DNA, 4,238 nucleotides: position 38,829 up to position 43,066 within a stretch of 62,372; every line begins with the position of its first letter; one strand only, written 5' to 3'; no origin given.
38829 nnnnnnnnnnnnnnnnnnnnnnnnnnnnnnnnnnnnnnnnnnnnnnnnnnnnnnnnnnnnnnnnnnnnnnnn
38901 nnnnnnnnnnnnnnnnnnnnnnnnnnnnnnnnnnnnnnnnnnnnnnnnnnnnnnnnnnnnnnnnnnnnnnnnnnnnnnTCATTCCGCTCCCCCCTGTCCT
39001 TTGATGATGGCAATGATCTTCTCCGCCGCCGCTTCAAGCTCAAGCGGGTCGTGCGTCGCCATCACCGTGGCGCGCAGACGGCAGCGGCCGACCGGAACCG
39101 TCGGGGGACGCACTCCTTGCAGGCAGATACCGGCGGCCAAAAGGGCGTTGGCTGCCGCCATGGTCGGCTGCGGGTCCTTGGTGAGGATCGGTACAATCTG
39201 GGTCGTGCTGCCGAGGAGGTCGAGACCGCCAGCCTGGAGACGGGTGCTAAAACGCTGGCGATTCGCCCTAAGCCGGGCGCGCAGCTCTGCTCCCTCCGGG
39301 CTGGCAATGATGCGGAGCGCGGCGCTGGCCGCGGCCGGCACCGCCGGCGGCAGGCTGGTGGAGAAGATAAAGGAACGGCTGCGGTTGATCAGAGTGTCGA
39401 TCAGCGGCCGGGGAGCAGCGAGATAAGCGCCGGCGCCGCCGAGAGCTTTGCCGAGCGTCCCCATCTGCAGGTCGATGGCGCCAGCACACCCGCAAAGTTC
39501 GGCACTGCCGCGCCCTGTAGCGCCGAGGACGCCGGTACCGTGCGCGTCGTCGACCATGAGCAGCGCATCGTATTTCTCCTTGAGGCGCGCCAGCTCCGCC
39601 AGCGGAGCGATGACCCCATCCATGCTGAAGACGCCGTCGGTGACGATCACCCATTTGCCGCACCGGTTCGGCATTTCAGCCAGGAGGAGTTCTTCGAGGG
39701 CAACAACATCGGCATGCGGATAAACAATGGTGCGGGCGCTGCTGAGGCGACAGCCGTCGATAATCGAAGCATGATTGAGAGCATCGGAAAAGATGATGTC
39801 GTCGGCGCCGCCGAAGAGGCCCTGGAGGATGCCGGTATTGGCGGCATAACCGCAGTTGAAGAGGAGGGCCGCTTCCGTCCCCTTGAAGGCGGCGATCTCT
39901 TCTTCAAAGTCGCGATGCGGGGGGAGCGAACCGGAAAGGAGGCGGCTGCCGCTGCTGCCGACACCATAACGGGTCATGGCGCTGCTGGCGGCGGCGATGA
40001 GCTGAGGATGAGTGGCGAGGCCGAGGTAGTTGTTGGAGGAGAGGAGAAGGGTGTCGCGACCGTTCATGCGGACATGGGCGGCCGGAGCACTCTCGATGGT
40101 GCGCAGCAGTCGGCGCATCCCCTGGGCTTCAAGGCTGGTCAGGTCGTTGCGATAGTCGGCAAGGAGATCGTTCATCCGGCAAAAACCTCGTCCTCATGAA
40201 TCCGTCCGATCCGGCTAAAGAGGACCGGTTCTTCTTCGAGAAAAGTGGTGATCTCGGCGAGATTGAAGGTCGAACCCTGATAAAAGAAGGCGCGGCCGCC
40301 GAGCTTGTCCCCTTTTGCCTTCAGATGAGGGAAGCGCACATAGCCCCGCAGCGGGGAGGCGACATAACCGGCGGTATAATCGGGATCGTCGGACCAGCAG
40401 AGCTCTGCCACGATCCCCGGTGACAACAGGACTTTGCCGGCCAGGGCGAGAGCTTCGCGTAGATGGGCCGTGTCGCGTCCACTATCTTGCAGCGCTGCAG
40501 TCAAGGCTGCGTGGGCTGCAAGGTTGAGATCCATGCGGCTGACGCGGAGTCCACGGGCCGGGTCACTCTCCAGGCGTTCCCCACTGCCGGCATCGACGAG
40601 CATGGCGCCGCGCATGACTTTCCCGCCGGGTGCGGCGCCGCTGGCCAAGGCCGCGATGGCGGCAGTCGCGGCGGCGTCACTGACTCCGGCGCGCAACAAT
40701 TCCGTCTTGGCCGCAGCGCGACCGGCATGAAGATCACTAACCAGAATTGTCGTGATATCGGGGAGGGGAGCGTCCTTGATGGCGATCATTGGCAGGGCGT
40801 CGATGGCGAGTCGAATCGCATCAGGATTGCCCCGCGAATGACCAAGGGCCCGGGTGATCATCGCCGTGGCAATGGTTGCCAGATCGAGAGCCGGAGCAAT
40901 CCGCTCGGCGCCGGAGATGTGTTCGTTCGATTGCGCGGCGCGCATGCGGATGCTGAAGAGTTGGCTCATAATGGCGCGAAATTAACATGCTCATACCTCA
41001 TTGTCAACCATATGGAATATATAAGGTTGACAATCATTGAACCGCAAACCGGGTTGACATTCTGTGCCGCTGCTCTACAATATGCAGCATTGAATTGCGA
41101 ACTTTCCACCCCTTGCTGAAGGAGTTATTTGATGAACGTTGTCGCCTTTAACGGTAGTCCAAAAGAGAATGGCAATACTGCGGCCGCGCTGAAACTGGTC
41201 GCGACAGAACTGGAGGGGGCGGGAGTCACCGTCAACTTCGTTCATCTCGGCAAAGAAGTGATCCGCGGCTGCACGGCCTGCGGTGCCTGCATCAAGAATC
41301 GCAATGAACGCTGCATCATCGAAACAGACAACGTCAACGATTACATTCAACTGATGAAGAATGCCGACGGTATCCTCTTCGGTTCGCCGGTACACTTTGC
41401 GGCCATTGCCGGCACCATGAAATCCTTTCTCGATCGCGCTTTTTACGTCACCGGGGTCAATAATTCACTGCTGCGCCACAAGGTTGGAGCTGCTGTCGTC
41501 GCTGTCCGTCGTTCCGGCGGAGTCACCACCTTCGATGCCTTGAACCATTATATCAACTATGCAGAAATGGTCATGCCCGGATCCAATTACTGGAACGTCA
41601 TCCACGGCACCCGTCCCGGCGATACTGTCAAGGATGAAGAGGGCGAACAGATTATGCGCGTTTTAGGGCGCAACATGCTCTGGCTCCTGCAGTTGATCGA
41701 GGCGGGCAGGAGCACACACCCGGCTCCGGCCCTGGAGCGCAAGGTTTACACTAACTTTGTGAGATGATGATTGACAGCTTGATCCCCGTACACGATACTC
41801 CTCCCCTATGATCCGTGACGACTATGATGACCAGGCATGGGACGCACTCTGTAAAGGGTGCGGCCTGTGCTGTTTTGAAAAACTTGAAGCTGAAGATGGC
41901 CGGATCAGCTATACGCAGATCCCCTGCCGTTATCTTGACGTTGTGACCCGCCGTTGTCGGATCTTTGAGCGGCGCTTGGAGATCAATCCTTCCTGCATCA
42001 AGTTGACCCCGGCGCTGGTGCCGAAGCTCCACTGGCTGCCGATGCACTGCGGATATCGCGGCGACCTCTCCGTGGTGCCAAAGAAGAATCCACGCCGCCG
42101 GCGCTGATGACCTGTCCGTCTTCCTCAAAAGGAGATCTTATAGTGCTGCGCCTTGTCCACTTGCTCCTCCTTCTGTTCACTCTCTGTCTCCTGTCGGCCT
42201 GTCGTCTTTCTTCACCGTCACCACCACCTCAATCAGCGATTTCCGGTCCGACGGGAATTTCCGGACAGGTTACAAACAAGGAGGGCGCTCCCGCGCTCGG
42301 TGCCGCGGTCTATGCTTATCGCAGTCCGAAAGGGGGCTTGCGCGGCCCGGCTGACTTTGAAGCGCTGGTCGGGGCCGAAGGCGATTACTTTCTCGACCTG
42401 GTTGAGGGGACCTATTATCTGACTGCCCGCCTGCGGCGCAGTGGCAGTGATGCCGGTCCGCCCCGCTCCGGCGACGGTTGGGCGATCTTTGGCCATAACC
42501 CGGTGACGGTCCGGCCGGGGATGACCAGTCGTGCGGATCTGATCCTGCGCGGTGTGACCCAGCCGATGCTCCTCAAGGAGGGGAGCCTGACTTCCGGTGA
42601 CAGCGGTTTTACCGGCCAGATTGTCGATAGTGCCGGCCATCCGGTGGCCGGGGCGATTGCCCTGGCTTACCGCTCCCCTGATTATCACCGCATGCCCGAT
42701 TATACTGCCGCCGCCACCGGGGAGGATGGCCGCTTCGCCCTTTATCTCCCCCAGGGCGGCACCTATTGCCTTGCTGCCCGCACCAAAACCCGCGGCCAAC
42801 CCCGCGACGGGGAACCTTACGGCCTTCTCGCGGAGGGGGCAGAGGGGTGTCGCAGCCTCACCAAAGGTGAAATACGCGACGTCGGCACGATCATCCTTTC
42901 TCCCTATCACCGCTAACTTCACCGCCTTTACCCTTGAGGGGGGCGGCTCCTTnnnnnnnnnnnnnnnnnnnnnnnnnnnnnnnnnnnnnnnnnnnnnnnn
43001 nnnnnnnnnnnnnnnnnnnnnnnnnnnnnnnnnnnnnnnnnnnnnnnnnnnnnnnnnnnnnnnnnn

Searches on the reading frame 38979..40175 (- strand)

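Call 29: search_protein_families(library=pfam, proteins=[window:38979-40175:-], max_evalue=0.0001)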
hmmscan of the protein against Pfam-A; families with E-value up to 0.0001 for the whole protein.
window:38979-40175:- (398 aa): 1 family
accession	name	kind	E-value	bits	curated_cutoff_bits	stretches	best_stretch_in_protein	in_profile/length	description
PF00155.27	Aminotran_1_2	-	2e-58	198.8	19.7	1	41-387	2-361/361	Aminotransferase class I and II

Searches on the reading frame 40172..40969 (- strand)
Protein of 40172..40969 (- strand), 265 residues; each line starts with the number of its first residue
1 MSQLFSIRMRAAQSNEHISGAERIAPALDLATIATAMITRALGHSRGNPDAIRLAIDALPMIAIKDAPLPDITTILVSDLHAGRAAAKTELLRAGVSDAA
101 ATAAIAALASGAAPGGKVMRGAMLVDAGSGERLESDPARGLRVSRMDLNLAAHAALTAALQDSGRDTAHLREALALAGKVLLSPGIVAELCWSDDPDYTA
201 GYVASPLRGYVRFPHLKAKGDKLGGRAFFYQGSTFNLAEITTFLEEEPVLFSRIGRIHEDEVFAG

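Call 30: search_protein_families(library=pfam, proteins=[window:40172-40969:-], max_evalue=0.0001)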
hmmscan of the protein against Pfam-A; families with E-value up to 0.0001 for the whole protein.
window:40172-40969:- (265 aa): 1 family
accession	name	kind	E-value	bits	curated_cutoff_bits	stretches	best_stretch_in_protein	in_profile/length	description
PF03744.18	BioW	-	3.2e-72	243.4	25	1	5-250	1-238/239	6-carboxyhexanoate--CoA ligase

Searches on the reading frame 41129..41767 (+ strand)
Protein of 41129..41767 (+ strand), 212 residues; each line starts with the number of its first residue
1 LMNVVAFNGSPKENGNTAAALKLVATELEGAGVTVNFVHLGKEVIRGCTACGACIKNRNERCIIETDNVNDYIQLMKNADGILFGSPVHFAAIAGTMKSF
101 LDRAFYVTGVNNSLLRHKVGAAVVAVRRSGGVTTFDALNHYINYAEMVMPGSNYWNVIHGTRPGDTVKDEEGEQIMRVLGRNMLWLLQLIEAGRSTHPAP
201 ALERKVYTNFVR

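Call 30: search_protein_families(library=pfam, proteins=[window:41129-41767:+], max_evalue=0.0001)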
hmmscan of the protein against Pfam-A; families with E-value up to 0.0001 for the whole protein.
window:41129-41767:+ (212 aa): 2 families
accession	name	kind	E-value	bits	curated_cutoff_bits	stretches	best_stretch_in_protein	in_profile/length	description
PF03358.20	FMN_red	-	4.3e-30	104.7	24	1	2-159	1-149/152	NADPH-dependent FMN reductase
PF02525.22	Flavodoxin_2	-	3e-08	34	27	1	2-136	1-142/198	Flavodoxin-like fold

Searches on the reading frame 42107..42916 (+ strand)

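Call 30: search_protein_families(library=pfam, proteins=[window:42107-42916:+], max_evalue=0.0001)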
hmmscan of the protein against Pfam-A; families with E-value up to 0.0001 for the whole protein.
window:42107-42916:+ (269 aa): 1 family
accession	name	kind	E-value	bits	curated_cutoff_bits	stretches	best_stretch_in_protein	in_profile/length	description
PF13620.12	CarboxypepD_reg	-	2.4e-12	47.5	32.3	1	51-145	2-79/82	Carboxypeptidase regulatory-like domain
